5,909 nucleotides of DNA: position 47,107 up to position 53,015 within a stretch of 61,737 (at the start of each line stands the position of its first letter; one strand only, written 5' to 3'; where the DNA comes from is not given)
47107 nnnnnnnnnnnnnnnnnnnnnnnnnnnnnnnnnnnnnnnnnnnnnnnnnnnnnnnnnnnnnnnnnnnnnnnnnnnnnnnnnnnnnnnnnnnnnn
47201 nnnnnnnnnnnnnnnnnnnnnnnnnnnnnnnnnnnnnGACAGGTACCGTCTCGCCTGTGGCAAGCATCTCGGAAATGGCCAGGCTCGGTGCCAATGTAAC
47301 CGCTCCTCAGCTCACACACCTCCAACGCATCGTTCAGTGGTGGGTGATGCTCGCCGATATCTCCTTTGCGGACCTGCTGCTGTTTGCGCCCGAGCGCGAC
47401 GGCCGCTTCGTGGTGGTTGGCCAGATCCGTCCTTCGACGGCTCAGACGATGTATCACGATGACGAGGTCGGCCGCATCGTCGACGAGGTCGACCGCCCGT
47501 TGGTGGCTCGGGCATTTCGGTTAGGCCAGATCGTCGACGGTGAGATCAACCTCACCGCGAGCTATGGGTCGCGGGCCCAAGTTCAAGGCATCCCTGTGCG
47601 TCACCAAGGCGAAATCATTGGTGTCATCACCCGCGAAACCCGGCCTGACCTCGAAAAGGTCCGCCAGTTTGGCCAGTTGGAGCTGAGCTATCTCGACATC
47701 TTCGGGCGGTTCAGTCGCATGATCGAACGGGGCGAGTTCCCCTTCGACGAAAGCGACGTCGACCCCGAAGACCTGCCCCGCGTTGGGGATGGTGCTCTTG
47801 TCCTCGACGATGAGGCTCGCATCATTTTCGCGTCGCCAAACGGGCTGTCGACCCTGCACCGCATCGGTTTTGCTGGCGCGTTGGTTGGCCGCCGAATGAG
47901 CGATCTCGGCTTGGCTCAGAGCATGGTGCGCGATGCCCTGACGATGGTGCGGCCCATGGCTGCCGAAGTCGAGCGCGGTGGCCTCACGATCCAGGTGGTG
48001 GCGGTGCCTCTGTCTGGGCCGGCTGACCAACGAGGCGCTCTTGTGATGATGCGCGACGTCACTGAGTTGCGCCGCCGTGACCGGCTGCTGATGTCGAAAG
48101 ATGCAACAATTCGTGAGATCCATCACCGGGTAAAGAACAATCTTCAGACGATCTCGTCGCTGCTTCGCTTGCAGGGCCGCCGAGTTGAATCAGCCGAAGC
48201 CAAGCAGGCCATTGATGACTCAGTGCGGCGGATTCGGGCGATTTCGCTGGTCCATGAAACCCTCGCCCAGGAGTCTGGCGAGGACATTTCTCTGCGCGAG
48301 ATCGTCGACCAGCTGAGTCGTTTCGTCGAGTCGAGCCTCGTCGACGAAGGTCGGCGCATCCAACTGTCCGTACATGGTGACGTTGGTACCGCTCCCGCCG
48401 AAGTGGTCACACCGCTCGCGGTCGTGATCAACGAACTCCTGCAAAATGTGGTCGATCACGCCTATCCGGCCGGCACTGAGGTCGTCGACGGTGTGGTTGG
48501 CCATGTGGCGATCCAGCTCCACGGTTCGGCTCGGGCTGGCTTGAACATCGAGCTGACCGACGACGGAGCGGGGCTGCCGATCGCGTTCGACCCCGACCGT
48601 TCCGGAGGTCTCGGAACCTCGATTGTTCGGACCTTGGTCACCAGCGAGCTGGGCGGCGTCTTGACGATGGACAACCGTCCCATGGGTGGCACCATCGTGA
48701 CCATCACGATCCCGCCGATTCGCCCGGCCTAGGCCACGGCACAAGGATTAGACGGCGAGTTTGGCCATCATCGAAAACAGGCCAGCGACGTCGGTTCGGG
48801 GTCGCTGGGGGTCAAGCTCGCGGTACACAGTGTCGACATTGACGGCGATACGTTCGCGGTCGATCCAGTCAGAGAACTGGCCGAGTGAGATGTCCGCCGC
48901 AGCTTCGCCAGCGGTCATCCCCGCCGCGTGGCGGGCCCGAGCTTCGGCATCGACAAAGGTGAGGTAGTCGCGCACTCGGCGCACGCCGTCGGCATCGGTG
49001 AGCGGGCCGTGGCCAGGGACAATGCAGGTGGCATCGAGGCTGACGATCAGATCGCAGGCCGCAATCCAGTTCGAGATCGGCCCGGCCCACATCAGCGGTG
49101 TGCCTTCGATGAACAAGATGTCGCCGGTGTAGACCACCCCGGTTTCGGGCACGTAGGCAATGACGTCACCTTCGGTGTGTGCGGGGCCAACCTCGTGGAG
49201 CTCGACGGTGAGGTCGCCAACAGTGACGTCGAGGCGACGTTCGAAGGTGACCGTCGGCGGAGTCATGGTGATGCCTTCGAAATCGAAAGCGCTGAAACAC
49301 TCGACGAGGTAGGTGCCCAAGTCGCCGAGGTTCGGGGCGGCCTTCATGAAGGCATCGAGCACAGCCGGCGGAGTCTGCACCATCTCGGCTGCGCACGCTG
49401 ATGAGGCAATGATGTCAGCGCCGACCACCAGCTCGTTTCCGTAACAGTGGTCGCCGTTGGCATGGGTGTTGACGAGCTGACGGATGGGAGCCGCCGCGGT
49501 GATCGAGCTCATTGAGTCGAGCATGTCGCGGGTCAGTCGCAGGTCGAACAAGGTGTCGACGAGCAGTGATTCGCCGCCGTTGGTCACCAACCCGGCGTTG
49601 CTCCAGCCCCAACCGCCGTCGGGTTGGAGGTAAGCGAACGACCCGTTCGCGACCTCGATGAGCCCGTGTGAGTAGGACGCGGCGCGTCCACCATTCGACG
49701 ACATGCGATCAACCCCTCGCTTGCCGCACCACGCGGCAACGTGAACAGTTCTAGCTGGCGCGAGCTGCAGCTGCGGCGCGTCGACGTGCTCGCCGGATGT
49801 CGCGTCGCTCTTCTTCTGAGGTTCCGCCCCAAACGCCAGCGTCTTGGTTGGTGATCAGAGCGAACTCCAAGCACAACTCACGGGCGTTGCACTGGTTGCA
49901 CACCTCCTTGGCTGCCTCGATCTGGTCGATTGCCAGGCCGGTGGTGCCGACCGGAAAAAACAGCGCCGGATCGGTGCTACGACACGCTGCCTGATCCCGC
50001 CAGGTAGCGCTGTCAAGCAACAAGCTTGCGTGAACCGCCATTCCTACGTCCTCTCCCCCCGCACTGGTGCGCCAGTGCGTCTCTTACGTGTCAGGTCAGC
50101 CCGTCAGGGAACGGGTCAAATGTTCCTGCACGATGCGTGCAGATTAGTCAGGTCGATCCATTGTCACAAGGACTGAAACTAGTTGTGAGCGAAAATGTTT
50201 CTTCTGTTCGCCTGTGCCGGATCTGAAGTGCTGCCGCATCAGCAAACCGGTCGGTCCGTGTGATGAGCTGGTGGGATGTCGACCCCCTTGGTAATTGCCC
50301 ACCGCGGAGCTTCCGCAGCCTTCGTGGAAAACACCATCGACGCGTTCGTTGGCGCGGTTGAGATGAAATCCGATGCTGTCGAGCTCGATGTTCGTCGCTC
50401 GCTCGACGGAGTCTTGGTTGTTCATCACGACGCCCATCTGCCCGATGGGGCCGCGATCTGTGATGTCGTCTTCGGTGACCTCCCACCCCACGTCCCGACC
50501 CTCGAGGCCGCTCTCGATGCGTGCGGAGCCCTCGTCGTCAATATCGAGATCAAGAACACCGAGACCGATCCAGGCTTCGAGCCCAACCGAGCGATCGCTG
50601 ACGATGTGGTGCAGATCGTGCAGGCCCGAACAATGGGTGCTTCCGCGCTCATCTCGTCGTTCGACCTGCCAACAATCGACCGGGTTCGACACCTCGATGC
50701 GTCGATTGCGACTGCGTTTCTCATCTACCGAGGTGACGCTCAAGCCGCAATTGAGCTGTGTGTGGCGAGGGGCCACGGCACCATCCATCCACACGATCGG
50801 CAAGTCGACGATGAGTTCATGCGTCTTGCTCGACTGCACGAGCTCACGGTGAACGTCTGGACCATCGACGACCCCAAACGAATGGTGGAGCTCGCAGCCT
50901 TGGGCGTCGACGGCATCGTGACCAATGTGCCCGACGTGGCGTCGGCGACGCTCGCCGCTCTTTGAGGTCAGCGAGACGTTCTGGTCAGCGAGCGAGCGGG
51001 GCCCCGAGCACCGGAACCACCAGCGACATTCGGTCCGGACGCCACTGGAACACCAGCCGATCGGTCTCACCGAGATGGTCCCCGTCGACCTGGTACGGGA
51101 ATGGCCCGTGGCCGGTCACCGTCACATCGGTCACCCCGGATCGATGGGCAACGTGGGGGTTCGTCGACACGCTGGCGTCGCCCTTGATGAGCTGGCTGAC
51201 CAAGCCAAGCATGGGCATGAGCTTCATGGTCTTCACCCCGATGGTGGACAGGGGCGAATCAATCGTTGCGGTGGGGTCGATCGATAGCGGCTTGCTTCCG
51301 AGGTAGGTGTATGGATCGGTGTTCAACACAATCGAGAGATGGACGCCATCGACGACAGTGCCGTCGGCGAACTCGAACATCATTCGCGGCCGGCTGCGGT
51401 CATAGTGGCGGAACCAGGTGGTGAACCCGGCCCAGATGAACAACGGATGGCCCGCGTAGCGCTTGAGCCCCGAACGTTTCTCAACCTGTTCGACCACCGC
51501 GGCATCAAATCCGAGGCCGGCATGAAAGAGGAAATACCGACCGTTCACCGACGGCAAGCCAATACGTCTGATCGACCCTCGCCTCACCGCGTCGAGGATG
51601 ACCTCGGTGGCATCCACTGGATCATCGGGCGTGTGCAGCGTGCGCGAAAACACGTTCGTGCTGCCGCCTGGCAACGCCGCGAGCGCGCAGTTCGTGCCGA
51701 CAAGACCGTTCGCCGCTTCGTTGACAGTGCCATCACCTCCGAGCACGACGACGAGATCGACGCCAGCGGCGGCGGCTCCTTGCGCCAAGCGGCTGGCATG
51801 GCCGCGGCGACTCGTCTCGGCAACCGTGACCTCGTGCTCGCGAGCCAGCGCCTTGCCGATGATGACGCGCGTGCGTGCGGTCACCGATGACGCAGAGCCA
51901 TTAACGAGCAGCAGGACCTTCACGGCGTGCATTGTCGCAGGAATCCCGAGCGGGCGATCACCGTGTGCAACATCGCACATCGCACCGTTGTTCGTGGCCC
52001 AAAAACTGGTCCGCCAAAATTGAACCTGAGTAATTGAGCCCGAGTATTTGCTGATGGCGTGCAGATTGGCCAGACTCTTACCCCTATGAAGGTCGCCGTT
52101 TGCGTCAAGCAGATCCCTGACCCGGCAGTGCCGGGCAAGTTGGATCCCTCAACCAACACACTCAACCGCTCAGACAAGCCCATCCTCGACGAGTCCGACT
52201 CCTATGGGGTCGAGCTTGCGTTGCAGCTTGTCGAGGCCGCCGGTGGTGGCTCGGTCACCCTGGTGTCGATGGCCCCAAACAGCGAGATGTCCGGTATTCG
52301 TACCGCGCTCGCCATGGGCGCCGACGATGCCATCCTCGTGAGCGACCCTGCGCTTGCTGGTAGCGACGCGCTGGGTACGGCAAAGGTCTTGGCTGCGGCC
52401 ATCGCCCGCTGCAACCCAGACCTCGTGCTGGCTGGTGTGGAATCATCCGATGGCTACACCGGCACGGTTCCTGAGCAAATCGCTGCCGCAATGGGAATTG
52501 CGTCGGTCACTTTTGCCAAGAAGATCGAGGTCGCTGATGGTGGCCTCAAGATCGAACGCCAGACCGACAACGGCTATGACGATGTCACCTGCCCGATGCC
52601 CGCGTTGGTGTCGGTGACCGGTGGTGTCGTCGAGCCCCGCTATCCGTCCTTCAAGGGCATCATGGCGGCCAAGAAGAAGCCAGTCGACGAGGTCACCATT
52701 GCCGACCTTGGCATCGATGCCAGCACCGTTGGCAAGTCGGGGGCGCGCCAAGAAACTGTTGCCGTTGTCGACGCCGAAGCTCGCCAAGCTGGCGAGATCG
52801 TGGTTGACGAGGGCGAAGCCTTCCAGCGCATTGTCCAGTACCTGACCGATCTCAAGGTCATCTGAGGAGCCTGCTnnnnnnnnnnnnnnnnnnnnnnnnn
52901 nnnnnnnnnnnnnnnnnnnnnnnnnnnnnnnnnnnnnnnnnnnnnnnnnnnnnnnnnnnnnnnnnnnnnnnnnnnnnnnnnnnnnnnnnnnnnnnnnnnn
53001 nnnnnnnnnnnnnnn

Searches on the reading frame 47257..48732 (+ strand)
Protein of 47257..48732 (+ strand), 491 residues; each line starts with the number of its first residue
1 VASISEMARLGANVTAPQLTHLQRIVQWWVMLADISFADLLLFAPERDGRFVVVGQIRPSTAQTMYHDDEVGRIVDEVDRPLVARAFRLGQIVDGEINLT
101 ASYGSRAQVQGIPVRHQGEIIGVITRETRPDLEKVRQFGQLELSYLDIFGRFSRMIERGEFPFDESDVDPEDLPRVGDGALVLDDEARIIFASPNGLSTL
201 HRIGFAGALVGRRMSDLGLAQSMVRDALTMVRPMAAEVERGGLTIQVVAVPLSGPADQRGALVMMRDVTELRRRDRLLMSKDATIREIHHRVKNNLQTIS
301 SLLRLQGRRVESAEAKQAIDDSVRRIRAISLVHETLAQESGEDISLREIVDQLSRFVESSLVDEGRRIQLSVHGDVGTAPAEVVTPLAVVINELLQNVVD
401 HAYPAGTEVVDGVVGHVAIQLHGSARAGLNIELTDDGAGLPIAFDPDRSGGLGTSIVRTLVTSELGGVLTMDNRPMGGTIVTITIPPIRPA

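Call 77: search_protein_families(library=pfam, max_evalue=0.000001, proteins=[window:47257-48732:+])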
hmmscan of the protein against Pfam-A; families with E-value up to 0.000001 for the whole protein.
window:47257-48732:+ (491 aa): 4 families
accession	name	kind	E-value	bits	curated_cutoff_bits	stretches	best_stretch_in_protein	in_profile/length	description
PF12282.15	GAF_PdtaS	-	3.3e-33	115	23.7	1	6-147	3-143/145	Histidine kinase PdtaS, GAF domain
PF07568.18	HisKA_2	-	2.5e-23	82.4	22.3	1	287-355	1-70/76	Histidine kinase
PF02518.31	HATPase_c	-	5.2e-12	46.6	26.4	1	385-487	4-109/111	Histidine kinase-, DNA gyrase B-, and HSP90-like ATPase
PF07536.20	HWE_HK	-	3e-10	41.2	22.8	1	287-357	1-69/83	HWE histidine kinase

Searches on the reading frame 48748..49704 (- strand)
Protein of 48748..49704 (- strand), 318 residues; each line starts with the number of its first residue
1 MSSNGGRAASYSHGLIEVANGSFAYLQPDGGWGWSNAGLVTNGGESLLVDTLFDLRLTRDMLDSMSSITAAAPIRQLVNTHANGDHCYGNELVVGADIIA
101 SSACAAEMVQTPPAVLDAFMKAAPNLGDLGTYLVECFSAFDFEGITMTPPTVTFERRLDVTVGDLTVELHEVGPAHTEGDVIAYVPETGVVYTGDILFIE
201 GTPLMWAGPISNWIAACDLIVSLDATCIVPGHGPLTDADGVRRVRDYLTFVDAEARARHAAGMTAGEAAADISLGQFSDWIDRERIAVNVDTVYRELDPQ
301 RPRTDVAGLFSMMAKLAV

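Call 77: search_protein_families(library=pfam, max_evalue=0.000001, proteins=[window:48748-49704:-])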
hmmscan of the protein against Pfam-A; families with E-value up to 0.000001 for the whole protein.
window:48748-49704:- (318 aa): 1 family
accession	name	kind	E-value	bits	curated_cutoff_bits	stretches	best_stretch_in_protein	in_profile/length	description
PF00753.33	Lactamase_B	-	9e-23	81.7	22.7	1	31-232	2-196/196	Metallo-beta-lactamase superfamily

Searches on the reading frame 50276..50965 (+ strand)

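Call 77: search_protein_families(library=pfam, max_evalue=0.000001, proteins=[window:50276-50965:+])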
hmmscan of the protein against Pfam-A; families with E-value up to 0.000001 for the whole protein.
window:50276-50965:+ (229 aa): 1 family
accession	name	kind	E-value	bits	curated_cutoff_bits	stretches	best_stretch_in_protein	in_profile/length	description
PF03009.23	GDPD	-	2.4e-32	113.4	23.6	2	9-57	1-49/244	Glycerophosphoryl diester phosphodiesterase family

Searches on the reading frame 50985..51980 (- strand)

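Call 77: search_protein_families(library=pfam, max_evalue=0.000001, proteins=[window:50985-51980:-])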
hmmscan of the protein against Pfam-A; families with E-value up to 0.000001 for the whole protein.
window:50985-51980:- (331 aa): 1 family
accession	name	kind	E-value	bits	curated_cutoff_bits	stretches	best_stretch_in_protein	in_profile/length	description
PF00781.29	DAGK_cat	-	3.6e-25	88.4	23.6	1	21-131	1-115/125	Diacylglycerol kinase catalytic domain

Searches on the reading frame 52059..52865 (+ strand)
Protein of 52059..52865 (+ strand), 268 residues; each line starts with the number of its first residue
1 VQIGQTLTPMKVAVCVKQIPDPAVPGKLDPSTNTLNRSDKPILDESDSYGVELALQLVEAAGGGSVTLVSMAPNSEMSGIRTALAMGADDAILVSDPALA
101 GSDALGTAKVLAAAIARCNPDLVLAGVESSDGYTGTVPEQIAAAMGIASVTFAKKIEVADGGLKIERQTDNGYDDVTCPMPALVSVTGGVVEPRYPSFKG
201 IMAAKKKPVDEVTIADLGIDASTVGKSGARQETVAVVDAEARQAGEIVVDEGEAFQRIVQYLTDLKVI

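Call 77: search_protein_families(library=pfam, max_evalue=0.000001, proteins=[window:52059-52865:+])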
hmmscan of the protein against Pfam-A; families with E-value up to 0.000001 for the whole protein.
window:52059-52865:+ (268 aa): 1 family
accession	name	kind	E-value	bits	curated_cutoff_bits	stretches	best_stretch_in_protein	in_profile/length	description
PF01012.27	ETF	-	5.2e-40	137.6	26.7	1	34-216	3-180/181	Electron transfer flavoprotein domain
